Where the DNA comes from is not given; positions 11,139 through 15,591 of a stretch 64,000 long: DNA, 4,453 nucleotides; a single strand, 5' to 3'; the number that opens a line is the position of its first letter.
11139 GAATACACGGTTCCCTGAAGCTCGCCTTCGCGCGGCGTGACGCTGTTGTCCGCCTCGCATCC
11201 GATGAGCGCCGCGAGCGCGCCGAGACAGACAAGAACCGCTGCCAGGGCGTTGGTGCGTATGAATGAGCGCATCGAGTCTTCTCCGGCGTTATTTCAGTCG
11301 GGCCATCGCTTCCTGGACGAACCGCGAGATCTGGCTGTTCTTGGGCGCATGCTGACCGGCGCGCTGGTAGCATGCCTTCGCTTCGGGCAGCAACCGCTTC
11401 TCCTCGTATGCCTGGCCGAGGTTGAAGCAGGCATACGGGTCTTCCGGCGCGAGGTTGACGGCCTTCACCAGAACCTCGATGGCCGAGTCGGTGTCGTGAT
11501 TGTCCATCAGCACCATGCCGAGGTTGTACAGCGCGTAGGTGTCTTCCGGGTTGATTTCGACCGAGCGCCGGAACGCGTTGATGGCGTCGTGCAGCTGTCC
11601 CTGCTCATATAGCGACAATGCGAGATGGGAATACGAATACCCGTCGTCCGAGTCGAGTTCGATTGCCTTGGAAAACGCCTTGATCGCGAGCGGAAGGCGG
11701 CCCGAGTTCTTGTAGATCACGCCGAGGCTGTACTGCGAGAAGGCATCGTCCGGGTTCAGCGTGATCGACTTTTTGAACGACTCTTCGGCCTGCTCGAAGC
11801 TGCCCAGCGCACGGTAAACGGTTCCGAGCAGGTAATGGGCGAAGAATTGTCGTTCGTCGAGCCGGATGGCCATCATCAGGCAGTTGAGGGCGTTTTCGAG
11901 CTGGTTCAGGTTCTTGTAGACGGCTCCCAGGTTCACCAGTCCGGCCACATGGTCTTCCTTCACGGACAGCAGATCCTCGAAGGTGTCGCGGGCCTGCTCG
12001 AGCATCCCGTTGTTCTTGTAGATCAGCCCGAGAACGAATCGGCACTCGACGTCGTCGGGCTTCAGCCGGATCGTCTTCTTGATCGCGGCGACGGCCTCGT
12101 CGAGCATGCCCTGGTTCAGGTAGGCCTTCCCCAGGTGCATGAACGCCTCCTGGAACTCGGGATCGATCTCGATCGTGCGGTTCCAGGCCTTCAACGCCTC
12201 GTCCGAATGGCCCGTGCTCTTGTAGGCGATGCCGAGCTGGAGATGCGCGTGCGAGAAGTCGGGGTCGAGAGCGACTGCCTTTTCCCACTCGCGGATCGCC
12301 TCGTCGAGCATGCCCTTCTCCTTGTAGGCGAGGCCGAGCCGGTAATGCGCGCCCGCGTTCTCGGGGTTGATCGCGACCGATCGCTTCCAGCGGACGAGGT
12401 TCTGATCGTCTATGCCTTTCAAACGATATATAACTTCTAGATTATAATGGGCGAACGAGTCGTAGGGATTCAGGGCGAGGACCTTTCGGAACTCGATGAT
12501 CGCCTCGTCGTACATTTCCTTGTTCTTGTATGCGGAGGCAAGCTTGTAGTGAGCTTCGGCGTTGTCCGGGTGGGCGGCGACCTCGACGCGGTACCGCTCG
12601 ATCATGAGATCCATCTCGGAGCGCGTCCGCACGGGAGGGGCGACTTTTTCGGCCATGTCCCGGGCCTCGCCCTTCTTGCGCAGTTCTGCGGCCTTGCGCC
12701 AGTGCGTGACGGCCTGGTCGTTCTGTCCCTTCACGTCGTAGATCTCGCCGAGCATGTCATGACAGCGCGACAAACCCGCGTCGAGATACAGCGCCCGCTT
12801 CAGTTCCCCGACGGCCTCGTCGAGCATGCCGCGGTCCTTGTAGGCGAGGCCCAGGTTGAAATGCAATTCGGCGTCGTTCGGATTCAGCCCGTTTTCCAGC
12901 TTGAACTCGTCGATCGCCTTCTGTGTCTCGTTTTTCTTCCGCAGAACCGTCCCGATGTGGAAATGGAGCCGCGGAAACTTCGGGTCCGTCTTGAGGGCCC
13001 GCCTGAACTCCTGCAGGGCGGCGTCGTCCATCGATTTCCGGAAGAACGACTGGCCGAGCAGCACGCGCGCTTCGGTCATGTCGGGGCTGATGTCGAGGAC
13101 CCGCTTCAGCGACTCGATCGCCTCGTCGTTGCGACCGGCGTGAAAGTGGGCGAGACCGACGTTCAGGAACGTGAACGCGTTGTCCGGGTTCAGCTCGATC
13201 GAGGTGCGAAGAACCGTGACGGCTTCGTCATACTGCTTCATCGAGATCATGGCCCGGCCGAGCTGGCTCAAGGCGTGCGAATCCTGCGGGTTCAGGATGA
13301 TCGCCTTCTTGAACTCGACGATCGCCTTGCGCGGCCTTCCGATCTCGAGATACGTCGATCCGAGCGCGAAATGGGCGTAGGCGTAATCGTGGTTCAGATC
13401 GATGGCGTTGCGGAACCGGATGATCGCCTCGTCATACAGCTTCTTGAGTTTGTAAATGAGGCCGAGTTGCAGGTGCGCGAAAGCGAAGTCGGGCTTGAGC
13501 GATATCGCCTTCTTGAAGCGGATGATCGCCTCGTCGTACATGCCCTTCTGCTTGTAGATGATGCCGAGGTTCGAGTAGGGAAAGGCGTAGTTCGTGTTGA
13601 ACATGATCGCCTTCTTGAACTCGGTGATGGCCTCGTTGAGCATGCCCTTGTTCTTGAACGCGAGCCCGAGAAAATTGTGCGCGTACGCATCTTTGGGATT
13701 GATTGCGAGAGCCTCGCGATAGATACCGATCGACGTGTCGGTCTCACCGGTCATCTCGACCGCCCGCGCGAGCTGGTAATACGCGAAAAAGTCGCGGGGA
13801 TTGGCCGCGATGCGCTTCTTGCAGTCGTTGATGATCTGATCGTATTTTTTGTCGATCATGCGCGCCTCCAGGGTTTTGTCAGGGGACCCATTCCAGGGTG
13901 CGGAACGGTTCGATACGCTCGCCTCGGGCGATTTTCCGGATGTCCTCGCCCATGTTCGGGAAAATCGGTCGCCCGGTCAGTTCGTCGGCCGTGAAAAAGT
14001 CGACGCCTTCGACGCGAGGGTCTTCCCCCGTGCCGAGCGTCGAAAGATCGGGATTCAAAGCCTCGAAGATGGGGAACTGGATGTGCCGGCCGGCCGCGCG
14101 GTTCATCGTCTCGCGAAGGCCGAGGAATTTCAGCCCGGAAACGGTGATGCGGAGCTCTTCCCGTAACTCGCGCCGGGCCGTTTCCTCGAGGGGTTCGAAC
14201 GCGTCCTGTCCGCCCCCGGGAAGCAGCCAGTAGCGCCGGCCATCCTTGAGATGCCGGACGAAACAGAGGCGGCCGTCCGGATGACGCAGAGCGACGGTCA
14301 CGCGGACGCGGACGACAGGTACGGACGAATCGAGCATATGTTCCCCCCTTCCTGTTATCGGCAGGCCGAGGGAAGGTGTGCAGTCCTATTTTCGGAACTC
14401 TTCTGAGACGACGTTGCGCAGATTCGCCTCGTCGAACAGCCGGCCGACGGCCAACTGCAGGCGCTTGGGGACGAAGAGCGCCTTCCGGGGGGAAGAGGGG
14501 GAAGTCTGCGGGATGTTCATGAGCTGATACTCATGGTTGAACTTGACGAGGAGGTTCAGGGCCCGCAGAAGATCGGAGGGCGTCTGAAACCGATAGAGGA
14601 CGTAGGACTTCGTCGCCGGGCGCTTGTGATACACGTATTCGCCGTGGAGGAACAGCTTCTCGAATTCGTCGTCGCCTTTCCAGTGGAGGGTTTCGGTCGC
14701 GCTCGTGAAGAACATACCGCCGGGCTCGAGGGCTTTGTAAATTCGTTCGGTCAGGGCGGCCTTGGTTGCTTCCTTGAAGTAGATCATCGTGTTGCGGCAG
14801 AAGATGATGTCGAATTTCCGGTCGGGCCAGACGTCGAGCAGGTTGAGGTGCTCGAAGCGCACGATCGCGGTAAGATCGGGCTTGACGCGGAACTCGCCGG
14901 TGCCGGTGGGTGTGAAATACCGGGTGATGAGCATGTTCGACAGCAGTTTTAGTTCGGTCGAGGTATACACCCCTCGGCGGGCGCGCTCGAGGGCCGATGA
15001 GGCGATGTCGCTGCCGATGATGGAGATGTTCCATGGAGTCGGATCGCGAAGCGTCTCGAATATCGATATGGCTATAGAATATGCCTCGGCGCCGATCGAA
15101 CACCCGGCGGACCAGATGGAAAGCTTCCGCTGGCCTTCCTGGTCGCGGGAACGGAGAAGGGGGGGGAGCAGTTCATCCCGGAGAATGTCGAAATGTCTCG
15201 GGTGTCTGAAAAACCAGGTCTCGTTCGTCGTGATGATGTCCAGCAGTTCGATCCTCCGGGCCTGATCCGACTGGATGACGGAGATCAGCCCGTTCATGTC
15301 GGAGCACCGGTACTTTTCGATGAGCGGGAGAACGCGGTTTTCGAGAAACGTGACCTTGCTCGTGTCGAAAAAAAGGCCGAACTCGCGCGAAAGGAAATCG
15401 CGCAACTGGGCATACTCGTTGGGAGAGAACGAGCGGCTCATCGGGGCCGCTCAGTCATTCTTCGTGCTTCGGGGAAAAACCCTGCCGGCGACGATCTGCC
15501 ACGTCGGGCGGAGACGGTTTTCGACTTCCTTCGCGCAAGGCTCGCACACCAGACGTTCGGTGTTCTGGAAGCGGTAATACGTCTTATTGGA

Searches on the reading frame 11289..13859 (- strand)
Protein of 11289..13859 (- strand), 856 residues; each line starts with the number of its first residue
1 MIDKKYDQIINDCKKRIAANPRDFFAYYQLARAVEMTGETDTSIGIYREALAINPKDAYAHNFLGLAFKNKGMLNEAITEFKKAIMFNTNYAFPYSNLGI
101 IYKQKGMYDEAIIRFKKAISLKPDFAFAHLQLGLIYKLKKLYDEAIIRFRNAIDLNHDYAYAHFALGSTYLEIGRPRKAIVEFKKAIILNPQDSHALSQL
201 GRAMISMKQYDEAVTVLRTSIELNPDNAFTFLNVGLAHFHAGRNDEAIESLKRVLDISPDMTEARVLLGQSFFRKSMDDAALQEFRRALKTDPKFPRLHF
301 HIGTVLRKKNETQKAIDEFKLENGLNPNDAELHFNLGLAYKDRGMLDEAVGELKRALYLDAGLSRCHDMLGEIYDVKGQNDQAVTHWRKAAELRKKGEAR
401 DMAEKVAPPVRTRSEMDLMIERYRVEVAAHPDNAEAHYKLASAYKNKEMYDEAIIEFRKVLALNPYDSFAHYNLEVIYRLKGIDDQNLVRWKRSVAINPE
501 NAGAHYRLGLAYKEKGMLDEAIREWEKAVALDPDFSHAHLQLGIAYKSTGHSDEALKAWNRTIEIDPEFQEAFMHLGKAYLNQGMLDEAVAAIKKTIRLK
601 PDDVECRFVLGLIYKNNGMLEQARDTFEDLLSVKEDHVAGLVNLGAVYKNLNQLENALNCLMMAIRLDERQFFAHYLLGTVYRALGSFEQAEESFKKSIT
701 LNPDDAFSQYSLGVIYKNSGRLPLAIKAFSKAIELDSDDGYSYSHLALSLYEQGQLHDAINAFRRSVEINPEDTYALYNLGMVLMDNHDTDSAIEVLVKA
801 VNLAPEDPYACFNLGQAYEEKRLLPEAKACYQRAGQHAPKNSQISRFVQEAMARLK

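Call 66: search_protein_families(library=pfam, proteins=[window:11289-13859:-], max_evalue=0.00001)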
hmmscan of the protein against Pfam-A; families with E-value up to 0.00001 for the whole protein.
window:11289-13859:- (856 aa): 33 families (the best 25 are shown)
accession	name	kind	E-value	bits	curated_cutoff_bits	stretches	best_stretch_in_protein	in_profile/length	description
PF07719.23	TPR_2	-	5.7e-132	419.6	27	3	503-534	2-33/34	Tetratricopeptide repeat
PF13414.12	TPR_11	-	4.3e-131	426.8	26.8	8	511-550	3-42/42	TPR repeat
PF00515.34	TPR_1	-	2.6e-129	416.7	27.8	4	674-705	3-34/34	Tetratricopeptide repeat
PF13181.12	TPR_8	-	6.5e-110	350.5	25.7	1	674-705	3-34/34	Tetratricopeptide repeat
PF13431.12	TPR_17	-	9.6e-109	347.2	24.4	0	492-522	3-33/34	Tetratricopeptide repeat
PF13432.12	TPR_16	-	2.6e-74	245.5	32.7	4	746-808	3-65/65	Tetratricopeptide repeat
PF14559.12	TPR_19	-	5e-69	229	25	3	174-227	5-58/68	Tetratricopeptide repeat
PF13428.12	TPR_14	-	2.9e-67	216.5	23.5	0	26-65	3-42/44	Tetratricopeptide repeat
PF13424.12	TPR_12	-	1.4e-61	205.1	30.1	0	675-736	6-75/77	Tetratricopeptide repeat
PF13174.12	TPR_6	-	5.9e-58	190.1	26.3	0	504-534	2-32/33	Tetratricopeptide repeat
PF13176.12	TPR_7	-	1.6e-55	180.9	27.9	0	96-124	3-31/36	Tetratricopeptide repeat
PF23914.1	TPR_CcmH_CycH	-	8.8e-39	133.3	42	1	676-773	54-154/158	Cytochrome c-type biogenesis protein H TPR domain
PF13371.12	TPR_9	-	7e-37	125.7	35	0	202-267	3-68/73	Tetratricopeptide repeat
PF24575.1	TPR_Slam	-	1e-36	126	35.2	0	747-793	54-100/104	Surface lipoprotein assembly modifier, N-terminal TPR repeats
PF12895.13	ANAPC3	-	1.8e-31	108.7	27.2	0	725-799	8-81/82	Anaphase-promoting complex, cyclosome, subunit 3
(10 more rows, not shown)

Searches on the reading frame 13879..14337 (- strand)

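Call 66: search_protein_families(library=pfam, proteins=[window:13879-14337:-], max_evalue=0.00001)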
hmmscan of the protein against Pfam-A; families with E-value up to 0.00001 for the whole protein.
window:13879-14337:- (152 aa): 1 family
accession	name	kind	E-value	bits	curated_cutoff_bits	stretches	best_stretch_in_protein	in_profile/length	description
PF00293.34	NUDIX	-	8.8e-15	55.3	21.1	1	10-122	3-119/134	NUDIX domain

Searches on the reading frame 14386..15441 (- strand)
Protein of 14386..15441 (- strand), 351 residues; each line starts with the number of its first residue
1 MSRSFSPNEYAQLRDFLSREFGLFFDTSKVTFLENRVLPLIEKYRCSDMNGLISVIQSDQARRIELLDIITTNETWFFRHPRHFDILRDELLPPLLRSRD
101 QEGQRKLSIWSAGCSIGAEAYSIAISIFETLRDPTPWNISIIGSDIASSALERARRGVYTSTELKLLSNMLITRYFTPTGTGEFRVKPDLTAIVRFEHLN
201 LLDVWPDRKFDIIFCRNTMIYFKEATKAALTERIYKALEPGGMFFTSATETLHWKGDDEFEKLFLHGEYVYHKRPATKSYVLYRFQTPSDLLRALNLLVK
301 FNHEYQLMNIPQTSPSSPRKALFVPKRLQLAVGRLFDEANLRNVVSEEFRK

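Call 66: search_protein_families(library=pfam, proteins=[window:14386-15441:-], max_evalue=0.00001)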
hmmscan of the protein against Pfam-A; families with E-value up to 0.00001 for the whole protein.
window:14386-15441:- (351 aa): 4 families
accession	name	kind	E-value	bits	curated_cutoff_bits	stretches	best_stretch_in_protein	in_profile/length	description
PF01739.24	CheR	-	1.8e-54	184.6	27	1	73-263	1-189/195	CheR methyltransferase, SAM binding domain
PF03705.20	CheR_N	-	1.9e-06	27.9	27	1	8-59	1-52/53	CheR methyltransferase, all-alpha domain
PF08242.18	Methyltransf_12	-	4.4e-06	27.8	30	0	191-244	48-98/98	Methyltransferase domain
PF13649.12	Methyltransf_25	-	8.9e-06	26.8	27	0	194-242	48-97/97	Methyltransferase domain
